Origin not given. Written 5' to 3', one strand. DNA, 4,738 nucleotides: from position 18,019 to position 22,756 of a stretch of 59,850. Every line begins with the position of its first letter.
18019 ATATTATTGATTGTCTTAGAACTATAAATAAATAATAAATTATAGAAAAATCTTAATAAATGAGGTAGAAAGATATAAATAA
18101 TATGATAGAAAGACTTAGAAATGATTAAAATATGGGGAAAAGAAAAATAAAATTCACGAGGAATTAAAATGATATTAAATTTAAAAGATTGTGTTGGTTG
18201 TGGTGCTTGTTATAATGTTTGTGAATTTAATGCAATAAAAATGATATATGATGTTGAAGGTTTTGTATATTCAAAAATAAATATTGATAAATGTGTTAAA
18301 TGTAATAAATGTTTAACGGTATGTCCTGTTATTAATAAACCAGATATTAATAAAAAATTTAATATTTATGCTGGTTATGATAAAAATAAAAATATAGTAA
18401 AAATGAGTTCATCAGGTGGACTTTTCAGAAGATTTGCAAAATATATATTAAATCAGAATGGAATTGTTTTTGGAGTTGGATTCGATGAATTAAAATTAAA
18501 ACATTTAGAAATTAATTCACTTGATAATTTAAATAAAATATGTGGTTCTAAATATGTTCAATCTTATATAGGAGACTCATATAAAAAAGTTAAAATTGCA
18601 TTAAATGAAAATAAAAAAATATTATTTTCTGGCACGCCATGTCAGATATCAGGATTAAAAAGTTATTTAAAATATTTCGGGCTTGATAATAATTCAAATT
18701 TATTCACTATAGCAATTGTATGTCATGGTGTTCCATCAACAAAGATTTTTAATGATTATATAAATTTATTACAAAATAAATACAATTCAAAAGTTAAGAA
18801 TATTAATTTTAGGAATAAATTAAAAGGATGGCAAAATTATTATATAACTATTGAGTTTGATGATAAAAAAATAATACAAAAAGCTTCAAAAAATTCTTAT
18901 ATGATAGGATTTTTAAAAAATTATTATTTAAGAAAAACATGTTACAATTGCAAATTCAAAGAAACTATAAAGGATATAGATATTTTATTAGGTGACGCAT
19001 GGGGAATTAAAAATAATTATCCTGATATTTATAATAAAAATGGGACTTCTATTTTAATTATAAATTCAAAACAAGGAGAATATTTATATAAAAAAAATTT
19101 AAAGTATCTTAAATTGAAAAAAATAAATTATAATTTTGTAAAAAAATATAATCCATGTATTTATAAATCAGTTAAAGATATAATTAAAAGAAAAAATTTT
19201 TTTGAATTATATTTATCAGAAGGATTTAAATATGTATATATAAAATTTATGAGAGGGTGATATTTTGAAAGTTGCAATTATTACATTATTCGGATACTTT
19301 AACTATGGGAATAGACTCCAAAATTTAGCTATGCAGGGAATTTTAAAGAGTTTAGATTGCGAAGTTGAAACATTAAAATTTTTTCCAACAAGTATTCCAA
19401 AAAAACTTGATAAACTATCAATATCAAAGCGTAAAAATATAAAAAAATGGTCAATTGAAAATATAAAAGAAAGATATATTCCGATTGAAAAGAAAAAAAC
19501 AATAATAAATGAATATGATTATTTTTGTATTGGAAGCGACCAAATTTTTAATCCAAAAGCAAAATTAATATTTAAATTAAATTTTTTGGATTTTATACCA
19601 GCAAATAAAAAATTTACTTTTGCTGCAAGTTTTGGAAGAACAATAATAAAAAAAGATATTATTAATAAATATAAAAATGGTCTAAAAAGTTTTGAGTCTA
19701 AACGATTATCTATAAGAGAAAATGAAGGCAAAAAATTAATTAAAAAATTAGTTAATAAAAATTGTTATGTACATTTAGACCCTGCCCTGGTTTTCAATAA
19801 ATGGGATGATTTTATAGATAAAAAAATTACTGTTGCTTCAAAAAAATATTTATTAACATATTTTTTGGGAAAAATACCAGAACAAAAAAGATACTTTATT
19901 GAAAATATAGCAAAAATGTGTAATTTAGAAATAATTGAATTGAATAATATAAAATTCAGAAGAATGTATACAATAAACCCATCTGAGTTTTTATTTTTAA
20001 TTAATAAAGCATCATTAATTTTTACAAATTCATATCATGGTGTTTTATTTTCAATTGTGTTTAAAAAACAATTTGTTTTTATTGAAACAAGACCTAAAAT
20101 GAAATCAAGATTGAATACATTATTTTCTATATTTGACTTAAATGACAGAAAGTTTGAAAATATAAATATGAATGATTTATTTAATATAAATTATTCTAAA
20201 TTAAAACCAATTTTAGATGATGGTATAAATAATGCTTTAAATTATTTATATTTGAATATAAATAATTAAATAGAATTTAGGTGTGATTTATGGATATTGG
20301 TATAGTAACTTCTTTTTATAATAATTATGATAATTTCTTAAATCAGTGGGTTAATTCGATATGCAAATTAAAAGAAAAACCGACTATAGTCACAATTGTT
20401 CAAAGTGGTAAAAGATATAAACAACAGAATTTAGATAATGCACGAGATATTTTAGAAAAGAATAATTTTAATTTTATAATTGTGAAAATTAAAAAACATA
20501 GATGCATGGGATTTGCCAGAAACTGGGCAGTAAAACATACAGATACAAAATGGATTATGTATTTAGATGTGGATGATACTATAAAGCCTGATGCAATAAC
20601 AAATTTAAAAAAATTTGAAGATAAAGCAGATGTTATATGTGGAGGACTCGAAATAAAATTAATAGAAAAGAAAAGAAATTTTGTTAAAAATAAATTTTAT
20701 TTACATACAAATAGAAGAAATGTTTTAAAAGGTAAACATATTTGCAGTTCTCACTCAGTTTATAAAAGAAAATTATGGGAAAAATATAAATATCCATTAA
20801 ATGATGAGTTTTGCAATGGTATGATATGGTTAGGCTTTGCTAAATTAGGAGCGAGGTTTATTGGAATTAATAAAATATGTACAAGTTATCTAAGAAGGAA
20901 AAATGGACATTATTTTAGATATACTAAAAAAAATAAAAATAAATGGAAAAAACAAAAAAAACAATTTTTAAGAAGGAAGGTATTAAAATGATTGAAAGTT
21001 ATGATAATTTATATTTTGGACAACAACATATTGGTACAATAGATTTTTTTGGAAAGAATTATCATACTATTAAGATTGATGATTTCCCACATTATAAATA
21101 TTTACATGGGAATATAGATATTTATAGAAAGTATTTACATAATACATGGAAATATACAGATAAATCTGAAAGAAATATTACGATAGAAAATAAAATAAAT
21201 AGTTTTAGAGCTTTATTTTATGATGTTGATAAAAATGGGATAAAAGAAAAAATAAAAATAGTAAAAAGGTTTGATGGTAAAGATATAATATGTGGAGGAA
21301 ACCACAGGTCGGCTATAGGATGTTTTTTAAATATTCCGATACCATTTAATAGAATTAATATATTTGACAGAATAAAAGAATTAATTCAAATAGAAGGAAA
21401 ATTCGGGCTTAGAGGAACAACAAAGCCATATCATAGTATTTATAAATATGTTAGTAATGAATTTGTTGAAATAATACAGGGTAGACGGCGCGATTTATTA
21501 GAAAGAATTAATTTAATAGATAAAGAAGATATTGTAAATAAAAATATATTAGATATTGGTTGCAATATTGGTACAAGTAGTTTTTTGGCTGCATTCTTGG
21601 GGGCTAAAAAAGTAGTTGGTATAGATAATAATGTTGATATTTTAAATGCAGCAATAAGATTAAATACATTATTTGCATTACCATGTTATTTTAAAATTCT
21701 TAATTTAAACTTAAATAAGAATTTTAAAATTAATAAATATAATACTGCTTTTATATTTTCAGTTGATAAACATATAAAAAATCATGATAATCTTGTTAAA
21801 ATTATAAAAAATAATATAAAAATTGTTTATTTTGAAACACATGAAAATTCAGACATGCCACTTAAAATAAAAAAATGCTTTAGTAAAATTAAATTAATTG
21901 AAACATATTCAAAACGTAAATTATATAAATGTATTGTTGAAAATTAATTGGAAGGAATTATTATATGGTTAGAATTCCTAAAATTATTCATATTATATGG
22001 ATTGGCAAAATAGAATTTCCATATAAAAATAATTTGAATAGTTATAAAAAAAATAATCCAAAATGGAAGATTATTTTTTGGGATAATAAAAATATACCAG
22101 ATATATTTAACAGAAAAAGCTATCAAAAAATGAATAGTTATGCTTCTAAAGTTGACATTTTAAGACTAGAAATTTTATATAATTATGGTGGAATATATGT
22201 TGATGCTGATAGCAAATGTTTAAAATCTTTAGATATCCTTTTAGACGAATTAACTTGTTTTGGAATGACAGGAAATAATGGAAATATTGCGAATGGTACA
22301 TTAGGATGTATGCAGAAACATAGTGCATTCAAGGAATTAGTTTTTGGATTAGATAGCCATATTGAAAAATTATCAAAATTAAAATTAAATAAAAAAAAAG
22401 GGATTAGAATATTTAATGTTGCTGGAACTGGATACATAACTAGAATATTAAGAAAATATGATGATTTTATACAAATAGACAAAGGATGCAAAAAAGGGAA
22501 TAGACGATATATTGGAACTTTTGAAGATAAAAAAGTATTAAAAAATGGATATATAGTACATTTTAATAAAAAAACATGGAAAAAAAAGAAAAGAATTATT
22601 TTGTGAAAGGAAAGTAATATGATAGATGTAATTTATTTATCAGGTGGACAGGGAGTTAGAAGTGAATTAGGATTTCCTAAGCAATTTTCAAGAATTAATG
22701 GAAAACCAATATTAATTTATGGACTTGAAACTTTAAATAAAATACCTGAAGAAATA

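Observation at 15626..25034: Glycopolymer (amino-sugar / pyruvyl / ribitol-phosphate) island sitting between head-assembly and capsid genes of a phage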

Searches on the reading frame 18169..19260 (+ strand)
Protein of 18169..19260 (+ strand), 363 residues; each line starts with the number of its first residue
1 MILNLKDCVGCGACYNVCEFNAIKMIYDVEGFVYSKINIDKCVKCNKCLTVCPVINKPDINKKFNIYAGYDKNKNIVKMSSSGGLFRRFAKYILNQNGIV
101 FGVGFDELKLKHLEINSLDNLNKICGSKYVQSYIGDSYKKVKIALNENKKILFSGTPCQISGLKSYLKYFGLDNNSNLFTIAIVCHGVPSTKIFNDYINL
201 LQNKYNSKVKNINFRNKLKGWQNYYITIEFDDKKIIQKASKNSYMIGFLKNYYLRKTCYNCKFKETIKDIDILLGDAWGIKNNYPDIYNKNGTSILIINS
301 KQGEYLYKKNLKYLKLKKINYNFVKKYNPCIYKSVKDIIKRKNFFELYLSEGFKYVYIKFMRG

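Call 3: search_protein_families(library=pfam, proteins=[window:18169-19260:+], max_evalue=0.01)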
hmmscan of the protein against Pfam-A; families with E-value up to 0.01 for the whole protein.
window:18169-19260:+ (363 aa): 13 families
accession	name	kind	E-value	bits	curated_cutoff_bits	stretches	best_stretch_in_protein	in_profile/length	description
PF04432.18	FrhB_FdhB_C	-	2.4e-22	79.9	23.3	1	149-319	2-147/150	Coenzyme F420 hydrogenase/dehydrogenase, beta subunit C terminus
PF00037.32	Fer4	-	1.4e-10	40.9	21.1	2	4-24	4-24/24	4Fe-4S binding domain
PF12838.12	Fer4_7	-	1.9e-09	38.3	27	1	8-54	2-50/52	4Fe-4S dicluster domain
PF14697.11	Fer4_21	-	2.8e-09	37.4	35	1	6-56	6-55/59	4Fe-4S dicluster domain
PF12837.12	Fer4_6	-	8e-09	35.5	25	2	36-54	3-21/24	4Fe-4S binding domain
PF13183.11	Fer4_8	-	8.8e-08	33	27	1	39-72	2-35/68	4Fe-4S dicluster domain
PF13187.11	Fer4_9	-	1.3e-07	31.9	27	1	7-53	1-48/52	4Fe-4S dicluster domain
PF13237.11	Fer4_10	-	1.4e-07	31.7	25.5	2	37-63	4-22/53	4Fe-4S dicluster domain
PF12797.12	Fer4_2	-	4e-06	26.9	24.5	2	2-18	4-20/22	4Fe-4S binding domain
PF04422.18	FrhB_FdhB_N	-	8.5e-06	26.3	22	1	66-134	1-73/78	Coenzyme F420 hydrogenase/dehydrogenase, beta subunit N-term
PF13484.11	Fer4_16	-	2.4e-05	25.4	30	0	41-58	1-20/66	4Fe-4S double cluster binding domain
PF17179.9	Fer4_22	-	0.00038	21.7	27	0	41-55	1-15/95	4Fe-4S dicluster domain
PF12800.12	Fer4_4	-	0.0076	17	24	0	7-20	3-16/17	4Fe-4S binding domain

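Call 9: search_protein_families(library=ncbifam, proteins=[window:18169-19260:+], max_evalue=0.01)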
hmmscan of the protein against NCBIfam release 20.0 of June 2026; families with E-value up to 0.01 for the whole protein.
window:18169-19260:+ (363 aa): 45 families (the best 25 are shown)
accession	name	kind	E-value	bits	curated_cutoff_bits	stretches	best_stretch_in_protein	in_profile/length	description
NF009053.0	PRK12387.1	subfamily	9.8e-09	35.2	204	1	4-54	36-87/180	formate hydrogenlyase complex iron-sulfur subunit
NF006183.0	PRK08318.1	equivalog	1.7e-07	30.4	335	1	4-74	340-414/422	NAD-dependent dihydropyrimidine dehydrogenase subunit PreA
NF040616.1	F420_dehyd_FpoF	exception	1.8e-07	30.5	475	1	4-186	9-193/337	F420H2 dehydrogenase subunit FpoF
NF058577.1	FdxA_fam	equivalog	2.6e-07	30.7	65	1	6-54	7-50/52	4Fe-4S ferredoxin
NF004541.0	PRK05888.2-2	equivalog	4.5e-07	29.9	217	1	6-54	61-108/168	NADH-quinone oxidoreductase subunit NuoI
NF006221.0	PRK08348.1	subfamily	5e-07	29.5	124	1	3-64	41-98/136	NADH-plastoquinone oxidoreductase subunit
NF042909.1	FMH_DH_FwdF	exception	2.1e-06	27.1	375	1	3-54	222-271/336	tungsten-dependent formylmethanofuran dehydrogenase subunit FwdF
NF006808.0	PRK09326.1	equivalog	2.6e-06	26.5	444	1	4-187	10-195/341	F420H2 dehydrogenase subunit F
NF005504.0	PRK07118.1-3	equivalog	2.7e-06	26.9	437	1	7-61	220-269/293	Fe-S cluster domain-containing protein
TIGR03294.1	FrhG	equivalog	6.5e-06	26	245.5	1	3-61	171-224/228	coenzyme F420 hydrogenase subunit gamma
NF005503.0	PRK07118.1-2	equivalog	7.3e-06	25.4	252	1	8-53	140-180/292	RnfABCDGE type electron transport complex subunit B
NF006076.0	PRK08222.1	equivalog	1.2e-05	25.2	270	1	6-54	38-87/181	hydrogenase 4 subunit H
TIGR04041.1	activase_YjjW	hypoth_equivalog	1.7e-05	24.4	250.2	1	6-62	41-92/276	YjjW family glycine radical enzyme activase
TIGR04003.1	rSAM_BssD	equivalog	1.7e-05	24.2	496.45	1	6-52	50-96/314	[benzylsuccinate synthase]-activating enzyme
NF004543.0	PRK05888.2-5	equivalog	3.6e-05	23.3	243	1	3-54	56-112/217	NADH-quinone oxidoreductase subunit NuoI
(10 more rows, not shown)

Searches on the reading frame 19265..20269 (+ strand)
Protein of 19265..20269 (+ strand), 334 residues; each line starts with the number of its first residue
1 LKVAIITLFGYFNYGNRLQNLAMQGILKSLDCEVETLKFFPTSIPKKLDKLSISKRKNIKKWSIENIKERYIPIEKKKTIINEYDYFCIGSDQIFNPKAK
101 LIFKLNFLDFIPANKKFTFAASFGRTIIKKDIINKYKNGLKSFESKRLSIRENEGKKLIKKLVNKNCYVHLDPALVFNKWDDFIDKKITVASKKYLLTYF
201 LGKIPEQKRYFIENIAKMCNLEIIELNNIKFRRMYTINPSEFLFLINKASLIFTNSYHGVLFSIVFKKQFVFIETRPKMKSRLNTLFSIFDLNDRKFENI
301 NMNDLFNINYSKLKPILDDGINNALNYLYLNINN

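Call 3: search_protein_families(library=pfam, proteins=[window:19265-20269:+], max_evalue=0.01)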
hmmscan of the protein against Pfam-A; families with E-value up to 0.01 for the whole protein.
window:19265-20269:+ (334 aa): 1 family
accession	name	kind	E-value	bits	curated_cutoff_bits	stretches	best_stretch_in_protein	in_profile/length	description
PF04230.19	PS_pyruv_trans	-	2.3e-23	84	25.3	1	13-274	1-277/280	Polysaccharide pyruvyl transferase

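Call 9: search_protein_families(library=ncbifam, proteins=[window:19265-20269:+], max_evalue=0.01)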
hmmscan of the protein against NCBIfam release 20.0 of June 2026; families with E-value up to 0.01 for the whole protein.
window:19265-20269:+ (334 aa): 0 families

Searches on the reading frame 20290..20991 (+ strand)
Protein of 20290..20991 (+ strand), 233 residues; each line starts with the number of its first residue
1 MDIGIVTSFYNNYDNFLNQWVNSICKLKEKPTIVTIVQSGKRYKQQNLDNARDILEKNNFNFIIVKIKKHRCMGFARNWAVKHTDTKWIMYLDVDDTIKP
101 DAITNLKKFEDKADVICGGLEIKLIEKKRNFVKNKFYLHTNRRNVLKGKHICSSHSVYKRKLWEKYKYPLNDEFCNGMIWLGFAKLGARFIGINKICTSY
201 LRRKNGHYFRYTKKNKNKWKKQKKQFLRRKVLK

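Call 3: search_protein_families(library=pfam, proteins=[window:20290-20991:+], max_evalue=0.01)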
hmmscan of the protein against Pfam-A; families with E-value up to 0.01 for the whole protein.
window:20290-20991:+ (233 aa): 2 families
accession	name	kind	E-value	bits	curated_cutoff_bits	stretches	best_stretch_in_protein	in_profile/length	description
PF00535.33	Glycos_transf_2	-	1.9e-12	47.9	23.3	1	5-164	2-165/168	Glycosyl transferase family 2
PF03452.20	Anp1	-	0.0034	17.3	28.8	1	2-126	54-176/263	Anp1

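Call 9: search_protein_families(library=ncbifam, proteins=[window:20290-20991:+], max_evalue=0.01)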
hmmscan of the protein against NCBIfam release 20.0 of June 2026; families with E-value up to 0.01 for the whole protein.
window:20290-20991:+ (233 aa): 6 families
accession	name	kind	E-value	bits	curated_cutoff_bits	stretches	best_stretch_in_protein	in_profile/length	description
NF007482.0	PRK10073.1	equivalog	9e-06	24.9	423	1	3-111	8-113/334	glycosyltransferase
NF047683.1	TeichurnBiosyTuaG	equivalog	9.4e-06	25.4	400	1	3-229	8-226/252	teichuronic acid biosynthesis protein TuaG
NF011730.0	PRK15183.1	equivalog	0.00013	21.8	303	1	50-161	46-155/179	Vi polysaccharide biosynthesis regulator TviA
TIGR04242.1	nodulat_NodC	equivalog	0.00024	20.2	550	1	5-109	52-155/395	chitooligosaccharide synthase NodC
NF038302.1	EPS_HpsE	equivalog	0.00057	19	300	1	68-113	69-114/307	hormogonium polysaccharide biosynthesis glycosyltransferase HpsE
TIGR03111.1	glyc2_xrt_Gpos1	hypoth_equivalog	0.006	15.4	363.95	1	3-118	51-165/439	TIGR03111 family XrtG-associated glycosyltransferase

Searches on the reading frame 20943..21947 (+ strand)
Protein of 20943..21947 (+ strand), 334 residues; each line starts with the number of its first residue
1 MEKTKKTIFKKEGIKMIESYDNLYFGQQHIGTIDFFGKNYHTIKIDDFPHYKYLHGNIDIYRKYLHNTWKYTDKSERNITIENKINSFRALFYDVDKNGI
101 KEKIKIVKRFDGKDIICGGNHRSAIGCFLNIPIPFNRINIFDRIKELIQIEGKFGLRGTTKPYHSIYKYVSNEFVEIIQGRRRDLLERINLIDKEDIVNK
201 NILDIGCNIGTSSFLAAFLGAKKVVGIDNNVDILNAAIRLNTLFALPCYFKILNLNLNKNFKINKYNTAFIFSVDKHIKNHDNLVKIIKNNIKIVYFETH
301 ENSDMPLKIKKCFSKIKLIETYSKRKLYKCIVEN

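Call 3: search_protein_families(library=pfam, proteins=[window:20943-21947:+], max_evalue=0.01)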
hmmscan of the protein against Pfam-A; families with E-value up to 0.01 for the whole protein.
window:20943-21947:+ (334 aa): 5 families
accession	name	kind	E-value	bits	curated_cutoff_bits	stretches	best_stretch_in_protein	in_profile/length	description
PF13489.12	Methyltransf_23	-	1.3e-05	25.4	27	1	181-304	5-123/164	Methyltransferase domain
PF13847.12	Methyltransf_31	-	3.4e-05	24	27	1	199-314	4-127/145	Methyltransferase domain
PF08003.17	Methyltransf_9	-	0.00027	20.5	23.8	1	196-290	113-207/315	Protein of unknown function (DUF1698)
PF13649.12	Methyltransf_25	-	0.0022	19.1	27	1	202-287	1-85/97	Methyltransferase domain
PF06325.19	PrmA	-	0.0093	15.9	22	0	190-233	153-196/296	Ribosomal protein L11 methyltransferase (PrmA)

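Call 9: search_protein_families(library=ncbifam, proteins=[window:20943-21947:+], max_evalue=0.01)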
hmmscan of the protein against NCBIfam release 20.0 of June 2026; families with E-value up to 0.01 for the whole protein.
window:20943-21947:+ (334 aa): 11 families
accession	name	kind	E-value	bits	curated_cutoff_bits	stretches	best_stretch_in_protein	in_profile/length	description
TIGR04290.1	meth_Rta_06860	hypoth_equivalog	9.7e-06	25.2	300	1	194-237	45-88/226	TIGR04290 family methyltransferase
NF001785.0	PRK00517.2-2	equivalog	0.00013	21.2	188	1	190-230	137-177/282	50S ribosomal protein L11 methyltransferase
TIGR01983.1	UbiG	equivalog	0.00026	20.4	102.95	1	185-292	45-143/228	bifunctional 2-polyprenyl-6-hydroxyphenol methylase/3-demethylubiquinol 3-O-methyltransferase UbiG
NF011650.0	PRK15068.1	equivalog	0.00027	19.9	209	1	195-291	119-216/324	tRNA 5-methoxyuridine(34)/uridine 5-oxyacetic acid(34) synthase CmoB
TIGR00406.1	prmA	equivalog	0.00055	19.5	183.15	1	190-237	151-198/288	50S ribosomal protein L11 methyltransferase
TIGR04345.1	ovoA_Cterm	equivalog_domain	0.00067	19.3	170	1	196-241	41-83/242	putative 4-mercaptohistidine N1-methyltransferase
NF043040.1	corrin_prot_MT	hypoth_equivalog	0.0011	18.5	180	1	198-237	41-79/216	corrinoid protein-associated methyltransferase CpaM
TIGR00452.1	TIGR00452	equivalog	0.0011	17.9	275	1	195-288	114-207/316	tRNA 5-methoxyuridine(34)/uridine 5-oxyacetic acid(34) synthase CmoB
NF002463.0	PRK01683.1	equivalog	0.0023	17.6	297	1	183-238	21-72/258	trans-aconitate 2-methyltransferase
TIGR01444.1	fkbM_fam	subfamily_domain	0.0074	16.8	37.7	0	202-256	2-56/143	FkbM family methyltransferase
NF047649.1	MTase_UXPK_star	exception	0.0089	15.1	460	0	201-242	80-123/283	methyltransferase/UXPK-star double selenoprotein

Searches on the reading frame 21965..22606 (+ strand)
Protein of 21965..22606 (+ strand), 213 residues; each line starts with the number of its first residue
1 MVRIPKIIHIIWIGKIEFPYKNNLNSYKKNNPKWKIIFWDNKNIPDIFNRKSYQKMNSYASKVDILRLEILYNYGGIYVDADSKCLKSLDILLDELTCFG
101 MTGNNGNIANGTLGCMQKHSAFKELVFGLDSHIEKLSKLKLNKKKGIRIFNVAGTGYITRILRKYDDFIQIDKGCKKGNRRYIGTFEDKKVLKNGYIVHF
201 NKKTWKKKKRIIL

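Call 3: search_protein_families(library=pfam, proteins=[window:21965-22606:+], max_evalue=0.01)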
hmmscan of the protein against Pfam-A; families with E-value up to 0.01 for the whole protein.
window:21965-22606:+ (213 aa): 3 families
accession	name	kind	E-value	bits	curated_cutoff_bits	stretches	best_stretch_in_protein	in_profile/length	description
PF04488.21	Gly_transf_sug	-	1e-13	52.2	23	1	22-94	6-88/93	Glycosyltransferase sugar-binding region containing DXD motif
PF05704.18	Caps_synth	-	9.4e-09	35.5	24.5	1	21-101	66-152/278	Capsular polysaccharide synthesis protein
PF12919.13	TcdA_TcdB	-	6.1e-05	22.9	23.6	1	59-82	170-193/382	TcdA/TcdB catalytic glycosyltransferase domain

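Call 9: search_protein_families(library=ncbifam, proteins=[window:21965-22606:+], max_evalue=0.01)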
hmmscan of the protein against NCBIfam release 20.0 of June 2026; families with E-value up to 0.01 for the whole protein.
window:21965-22606:+ (213 aa): 0 families
